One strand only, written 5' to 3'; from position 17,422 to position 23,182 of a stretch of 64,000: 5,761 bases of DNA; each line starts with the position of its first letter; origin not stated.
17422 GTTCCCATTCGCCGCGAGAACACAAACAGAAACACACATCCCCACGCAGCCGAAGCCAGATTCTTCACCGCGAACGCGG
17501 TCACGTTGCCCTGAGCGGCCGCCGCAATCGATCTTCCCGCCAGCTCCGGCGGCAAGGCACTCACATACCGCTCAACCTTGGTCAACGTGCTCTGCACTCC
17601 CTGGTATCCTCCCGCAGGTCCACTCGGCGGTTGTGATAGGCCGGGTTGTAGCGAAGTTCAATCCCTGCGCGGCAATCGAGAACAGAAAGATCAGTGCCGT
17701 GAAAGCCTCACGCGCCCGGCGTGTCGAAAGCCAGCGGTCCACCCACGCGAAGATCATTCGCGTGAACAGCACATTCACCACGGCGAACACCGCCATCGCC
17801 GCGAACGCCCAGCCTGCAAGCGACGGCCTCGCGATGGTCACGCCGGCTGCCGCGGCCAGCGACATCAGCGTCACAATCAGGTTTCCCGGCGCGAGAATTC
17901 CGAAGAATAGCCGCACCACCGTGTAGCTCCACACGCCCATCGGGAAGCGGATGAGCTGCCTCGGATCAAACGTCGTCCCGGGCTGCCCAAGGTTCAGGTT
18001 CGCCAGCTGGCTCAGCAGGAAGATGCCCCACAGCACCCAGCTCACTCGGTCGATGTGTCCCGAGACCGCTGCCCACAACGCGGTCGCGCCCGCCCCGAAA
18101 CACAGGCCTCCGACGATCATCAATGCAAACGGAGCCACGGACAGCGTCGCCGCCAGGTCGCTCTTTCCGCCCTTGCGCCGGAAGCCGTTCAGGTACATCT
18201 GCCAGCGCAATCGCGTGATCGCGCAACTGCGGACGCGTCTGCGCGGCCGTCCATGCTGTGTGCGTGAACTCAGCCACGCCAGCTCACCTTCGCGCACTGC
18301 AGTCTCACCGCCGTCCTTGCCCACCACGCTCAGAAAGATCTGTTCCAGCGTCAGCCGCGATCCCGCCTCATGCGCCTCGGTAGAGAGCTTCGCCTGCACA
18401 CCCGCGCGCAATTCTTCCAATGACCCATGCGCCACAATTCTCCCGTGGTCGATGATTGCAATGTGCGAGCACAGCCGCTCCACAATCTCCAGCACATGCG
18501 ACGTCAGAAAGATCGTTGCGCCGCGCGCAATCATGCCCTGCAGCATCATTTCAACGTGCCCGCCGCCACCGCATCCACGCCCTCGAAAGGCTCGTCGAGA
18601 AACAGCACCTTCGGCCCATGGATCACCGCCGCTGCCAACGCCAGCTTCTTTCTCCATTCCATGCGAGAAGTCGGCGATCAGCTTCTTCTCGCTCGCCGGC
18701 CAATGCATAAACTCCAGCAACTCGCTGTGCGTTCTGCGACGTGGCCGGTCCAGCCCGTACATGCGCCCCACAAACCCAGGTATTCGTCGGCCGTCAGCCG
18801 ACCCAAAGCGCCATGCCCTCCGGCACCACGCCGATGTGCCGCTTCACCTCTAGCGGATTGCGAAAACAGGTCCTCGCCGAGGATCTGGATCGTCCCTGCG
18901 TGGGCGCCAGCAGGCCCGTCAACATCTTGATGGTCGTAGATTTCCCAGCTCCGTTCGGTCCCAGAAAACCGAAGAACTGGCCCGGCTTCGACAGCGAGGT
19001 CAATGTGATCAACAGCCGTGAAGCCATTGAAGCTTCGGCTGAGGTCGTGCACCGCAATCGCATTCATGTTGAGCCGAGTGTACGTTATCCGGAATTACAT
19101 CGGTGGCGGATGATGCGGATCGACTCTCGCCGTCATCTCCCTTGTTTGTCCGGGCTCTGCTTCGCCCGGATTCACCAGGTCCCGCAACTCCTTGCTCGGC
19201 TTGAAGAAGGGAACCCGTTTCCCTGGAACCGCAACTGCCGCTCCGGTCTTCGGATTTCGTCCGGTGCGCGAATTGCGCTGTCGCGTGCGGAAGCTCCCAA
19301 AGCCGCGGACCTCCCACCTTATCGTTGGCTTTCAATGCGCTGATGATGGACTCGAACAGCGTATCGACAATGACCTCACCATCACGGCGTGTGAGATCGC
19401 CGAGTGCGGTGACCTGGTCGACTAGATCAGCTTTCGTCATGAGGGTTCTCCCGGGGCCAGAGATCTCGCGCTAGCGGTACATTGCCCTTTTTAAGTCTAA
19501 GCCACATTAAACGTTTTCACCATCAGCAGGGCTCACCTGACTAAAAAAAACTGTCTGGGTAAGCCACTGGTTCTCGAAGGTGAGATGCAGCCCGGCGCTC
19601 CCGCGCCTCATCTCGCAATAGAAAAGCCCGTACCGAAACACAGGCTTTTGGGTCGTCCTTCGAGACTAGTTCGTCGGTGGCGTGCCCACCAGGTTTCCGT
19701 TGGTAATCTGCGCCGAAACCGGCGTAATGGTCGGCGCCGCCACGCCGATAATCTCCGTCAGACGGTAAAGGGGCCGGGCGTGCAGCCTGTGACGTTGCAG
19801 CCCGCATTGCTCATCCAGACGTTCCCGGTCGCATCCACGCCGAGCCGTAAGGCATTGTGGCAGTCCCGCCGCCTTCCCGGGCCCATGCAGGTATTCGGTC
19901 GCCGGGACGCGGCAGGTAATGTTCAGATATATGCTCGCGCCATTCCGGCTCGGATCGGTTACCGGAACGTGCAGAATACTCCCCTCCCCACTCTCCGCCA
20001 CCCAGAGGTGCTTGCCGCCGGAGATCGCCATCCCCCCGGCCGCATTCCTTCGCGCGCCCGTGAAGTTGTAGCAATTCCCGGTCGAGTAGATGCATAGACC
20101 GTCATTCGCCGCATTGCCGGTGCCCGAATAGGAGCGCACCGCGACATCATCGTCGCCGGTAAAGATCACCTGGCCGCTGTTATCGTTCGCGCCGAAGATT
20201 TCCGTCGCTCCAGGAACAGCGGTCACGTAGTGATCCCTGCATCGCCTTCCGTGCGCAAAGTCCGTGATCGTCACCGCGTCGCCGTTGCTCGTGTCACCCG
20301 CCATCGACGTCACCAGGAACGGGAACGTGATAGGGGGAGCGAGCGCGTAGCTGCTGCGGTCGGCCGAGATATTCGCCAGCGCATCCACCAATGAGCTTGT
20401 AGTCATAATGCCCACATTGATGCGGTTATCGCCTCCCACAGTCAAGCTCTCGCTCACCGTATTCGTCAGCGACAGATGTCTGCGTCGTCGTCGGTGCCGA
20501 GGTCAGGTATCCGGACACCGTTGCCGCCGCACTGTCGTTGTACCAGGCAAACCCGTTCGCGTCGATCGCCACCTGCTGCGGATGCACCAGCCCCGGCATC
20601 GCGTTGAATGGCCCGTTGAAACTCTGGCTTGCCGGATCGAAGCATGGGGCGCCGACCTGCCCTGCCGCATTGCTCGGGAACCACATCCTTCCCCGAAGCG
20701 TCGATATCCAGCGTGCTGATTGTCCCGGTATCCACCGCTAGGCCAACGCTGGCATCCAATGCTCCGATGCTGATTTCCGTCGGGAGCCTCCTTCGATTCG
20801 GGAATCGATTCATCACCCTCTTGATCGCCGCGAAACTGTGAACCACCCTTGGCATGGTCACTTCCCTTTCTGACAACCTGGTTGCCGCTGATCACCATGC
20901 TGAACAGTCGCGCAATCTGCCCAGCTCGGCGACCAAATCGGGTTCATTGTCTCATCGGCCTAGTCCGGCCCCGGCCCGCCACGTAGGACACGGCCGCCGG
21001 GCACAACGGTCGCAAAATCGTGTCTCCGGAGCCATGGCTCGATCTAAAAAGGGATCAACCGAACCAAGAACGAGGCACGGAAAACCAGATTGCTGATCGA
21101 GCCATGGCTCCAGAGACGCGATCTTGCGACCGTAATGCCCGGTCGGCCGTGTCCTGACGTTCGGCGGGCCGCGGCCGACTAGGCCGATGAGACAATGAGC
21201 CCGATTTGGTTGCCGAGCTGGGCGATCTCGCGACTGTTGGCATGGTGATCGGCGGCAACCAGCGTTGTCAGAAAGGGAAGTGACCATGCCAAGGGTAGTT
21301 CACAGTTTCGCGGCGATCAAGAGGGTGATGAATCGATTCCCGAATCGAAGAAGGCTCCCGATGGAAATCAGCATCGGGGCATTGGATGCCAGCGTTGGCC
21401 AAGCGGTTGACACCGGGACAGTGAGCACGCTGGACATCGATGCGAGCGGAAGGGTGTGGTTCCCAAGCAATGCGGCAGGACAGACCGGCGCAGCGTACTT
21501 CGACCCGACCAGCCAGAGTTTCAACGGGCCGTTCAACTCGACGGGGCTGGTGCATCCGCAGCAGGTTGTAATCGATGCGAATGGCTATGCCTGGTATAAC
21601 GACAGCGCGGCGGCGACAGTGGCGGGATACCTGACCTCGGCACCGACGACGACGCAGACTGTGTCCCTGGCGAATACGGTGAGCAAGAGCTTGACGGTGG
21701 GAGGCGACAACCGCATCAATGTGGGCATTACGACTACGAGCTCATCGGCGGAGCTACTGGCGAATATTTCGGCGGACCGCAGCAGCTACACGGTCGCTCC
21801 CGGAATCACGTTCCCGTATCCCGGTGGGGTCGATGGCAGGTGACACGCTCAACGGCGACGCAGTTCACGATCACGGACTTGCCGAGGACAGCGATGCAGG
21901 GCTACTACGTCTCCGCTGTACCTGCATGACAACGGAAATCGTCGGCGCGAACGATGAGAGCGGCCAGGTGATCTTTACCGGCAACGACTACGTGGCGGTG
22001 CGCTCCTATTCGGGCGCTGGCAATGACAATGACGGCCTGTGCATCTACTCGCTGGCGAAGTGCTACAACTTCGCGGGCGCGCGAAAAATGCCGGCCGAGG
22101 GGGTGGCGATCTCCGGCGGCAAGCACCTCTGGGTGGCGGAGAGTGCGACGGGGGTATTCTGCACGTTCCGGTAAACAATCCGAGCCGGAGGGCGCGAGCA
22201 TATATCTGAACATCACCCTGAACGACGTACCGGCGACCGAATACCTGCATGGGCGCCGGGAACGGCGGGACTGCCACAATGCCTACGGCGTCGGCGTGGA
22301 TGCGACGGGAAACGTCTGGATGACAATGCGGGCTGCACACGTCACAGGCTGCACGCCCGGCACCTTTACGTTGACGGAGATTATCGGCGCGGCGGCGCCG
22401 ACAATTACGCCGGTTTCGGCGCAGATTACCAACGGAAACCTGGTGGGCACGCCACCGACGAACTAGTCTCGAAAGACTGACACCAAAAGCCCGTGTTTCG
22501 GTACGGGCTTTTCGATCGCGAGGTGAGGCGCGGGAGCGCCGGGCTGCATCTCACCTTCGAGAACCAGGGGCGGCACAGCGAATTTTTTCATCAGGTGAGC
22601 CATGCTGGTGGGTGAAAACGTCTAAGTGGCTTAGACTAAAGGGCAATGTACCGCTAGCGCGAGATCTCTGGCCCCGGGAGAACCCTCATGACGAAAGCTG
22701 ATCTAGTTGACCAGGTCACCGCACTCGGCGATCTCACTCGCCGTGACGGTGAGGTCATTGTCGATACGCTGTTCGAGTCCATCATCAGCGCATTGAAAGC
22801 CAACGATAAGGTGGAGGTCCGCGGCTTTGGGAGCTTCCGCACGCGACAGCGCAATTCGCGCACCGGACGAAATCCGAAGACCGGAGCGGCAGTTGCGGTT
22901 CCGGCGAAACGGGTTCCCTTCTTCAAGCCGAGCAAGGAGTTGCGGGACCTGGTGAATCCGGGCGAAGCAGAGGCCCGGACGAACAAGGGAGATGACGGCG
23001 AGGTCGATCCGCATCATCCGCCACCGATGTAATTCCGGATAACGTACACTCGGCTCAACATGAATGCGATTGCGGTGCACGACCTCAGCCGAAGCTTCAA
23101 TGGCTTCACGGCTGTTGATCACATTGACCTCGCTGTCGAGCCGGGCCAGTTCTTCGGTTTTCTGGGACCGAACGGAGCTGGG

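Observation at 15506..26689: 11.2-kb imperfect palindrome: a five-gene module duplicated in inverted orientation around a 50-nt spacer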

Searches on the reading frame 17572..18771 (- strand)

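Call 6: search_protein_families(library=pfam, proteins=[window:17572-18771:-], max_evalue=0.01)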
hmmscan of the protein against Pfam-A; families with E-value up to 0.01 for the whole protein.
window:17572-18771:- (399 aa): 1 family
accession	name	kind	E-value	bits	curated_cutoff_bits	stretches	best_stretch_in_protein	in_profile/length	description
PF22039.1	HUTI_composite_bact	-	0.0036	17.4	25.5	1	107-123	5-21/26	Imidazolonepropionase-like composite domain, bacteria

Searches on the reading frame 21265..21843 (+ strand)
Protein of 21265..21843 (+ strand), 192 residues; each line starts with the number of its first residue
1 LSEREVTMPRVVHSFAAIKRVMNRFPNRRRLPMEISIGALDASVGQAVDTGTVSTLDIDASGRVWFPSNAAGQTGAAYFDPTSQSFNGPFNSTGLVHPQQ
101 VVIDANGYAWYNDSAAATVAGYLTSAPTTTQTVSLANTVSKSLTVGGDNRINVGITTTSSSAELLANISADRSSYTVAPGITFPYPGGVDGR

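Call 7: search_protein_families(library=pfam, proteins=[window:21265-21843:+], max_evalue=0.01)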
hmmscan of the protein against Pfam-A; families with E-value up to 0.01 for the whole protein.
window:21265-21843:+ (192 aa): 1 family
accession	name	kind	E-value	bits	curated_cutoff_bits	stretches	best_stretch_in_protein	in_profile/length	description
PF24684.1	Vgb_lyase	-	0.0025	17.1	50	1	52-153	56-154/290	Virginiamycin B lyase family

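Call 37: find_homologous_proteins(query=window:21265-21843:+, max_evalue=1e-10)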
Query window:21265-21843:+ (192 aa): 13 proteins with E <= 1e-10 among 1203 candidates.
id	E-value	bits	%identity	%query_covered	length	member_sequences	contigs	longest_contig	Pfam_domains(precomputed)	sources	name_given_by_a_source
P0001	5.7e-95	334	100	83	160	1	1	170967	-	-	-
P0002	2.7e-63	231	74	79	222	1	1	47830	-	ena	-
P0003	3.0e-57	211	65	84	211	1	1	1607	-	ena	-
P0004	7.7e-53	197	65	79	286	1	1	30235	-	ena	-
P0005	6.3e-47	178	84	52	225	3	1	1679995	-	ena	-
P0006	3.9e-45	172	67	67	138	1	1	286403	-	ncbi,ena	-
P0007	9.5e-36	141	69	51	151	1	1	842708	-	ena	-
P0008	2.7e-34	137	70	48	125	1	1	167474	-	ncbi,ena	-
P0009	1.1e-27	115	80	34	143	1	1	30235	-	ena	-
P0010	1.2e-26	112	59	53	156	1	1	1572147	-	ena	-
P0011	8.0e-23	99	68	38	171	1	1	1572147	-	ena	-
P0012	2.2e-12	65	48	38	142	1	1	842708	-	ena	-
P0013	1.7e-11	62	64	33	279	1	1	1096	-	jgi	jgi:hypothetical protein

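Call 38: find_encoding_contigs(protein=P0001, flank=10000, max_places=5)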
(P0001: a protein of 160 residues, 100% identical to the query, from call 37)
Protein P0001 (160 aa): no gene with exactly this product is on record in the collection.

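Call 39: find_encoding_contigs(protein=P0002, flank=10000, max_places=5)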
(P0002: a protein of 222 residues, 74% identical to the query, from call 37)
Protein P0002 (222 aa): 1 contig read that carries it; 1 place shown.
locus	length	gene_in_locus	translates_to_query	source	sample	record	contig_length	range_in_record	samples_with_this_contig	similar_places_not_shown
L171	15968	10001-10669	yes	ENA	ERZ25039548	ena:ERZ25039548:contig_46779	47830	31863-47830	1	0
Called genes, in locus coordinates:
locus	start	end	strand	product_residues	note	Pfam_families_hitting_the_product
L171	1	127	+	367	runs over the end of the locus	PF16396:DUF5005, PF13810:DUF4185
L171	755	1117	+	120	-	PF04542:Sigma70_r2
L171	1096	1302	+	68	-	PF08281:Sigma70_r4_2, PF04545:Sigma70_r4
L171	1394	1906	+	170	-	-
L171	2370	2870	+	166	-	PF11304:DUF3106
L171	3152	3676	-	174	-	PF01619:Pro_dh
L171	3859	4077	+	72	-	-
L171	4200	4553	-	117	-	PF07883:Cupin_2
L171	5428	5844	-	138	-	-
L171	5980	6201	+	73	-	-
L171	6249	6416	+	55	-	-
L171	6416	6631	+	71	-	PF24250:HVO_2718 (weak), PF13560:HTH_31, PF12844:HTH_19, PF13443:HTH_26, PF01381:HTH_3, PF13413:HTH_25 (weak)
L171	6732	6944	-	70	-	-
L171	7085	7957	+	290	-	-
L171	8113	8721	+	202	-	PF01343:Peptidase_S49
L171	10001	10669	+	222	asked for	-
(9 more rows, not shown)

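Call 48: search_protein_families(library=pfam, proteins=[window:21265-21843:+], max_evalue=0.01)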
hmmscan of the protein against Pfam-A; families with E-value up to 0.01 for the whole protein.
window:21265-21843:+ (192 aa): 1 family
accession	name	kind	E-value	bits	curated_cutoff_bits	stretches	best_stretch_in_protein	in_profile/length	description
PF24684.1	Vgb_lyase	-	0.0025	17.1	50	1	52-153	56-154/290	Virginiamycin B lyase family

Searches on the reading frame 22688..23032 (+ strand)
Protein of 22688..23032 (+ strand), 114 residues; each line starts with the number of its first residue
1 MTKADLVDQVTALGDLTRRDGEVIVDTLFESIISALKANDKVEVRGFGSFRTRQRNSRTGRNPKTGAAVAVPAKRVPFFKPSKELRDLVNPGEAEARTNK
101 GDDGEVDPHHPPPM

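Call 7: search_protein_families(library=pfam, proteins=[window:22688-23032:+], max_evalue=0.01)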
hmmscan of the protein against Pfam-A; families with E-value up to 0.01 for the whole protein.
window:22688-23032:+ (114 aa): 2 families
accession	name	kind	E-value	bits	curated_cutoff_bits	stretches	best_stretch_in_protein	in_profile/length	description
PF00216.26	Bac_DNA_binding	-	1.4e-30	105.8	22.4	1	1-90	1-90/90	Bacterial DNA-binding protein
PF18291.6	HU-HIG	-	0.0014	19.1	26.2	1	2-90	33-119/125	HU domain fused to wHTH, Ig, or Glycine-rich motif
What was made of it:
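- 22688..23032 (+): HU/IHF-like gene, right copy. This is the only intact module gene in either arm. Pfam PF00216, profile positions 1-90 of 90 (call 7).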

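Call 24: find_encoding_contigs(protein=window:22688-23032:+, flank=10000, max_places=8)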
Protein window:22688-23032:+ (114 aa): 4 contigs read that carry it; 4 places shown.
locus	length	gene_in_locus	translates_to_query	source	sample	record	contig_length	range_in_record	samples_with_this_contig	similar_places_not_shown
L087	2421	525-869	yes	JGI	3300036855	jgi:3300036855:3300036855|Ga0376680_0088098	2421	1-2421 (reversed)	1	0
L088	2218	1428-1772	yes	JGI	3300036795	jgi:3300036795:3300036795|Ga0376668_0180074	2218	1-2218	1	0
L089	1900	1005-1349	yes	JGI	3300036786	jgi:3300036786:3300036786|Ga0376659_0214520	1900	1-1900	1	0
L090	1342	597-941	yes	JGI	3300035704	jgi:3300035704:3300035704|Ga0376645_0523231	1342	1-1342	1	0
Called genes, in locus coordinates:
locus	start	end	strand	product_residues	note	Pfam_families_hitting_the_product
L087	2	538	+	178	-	?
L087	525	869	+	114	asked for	PF00216:Bac_DNA_binding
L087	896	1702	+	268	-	PF00005:ABC_tran, PF13304:AAA_21 (faint)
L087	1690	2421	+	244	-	?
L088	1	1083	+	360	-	?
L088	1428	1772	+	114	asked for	PF00216:Bac_DNA_binding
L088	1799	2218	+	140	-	?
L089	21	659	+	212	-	-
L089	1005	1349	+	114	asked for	PF00216:Bac_DNA_binding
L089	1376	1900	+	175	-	?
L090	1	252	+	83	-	?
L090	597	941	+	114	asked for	PF00216:Bac_DNA_binding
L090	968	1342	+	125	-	?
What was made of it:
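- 22688..23032 (+): Exactly the same protein is encoded on four independent JGI short-read contigs (call 24).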
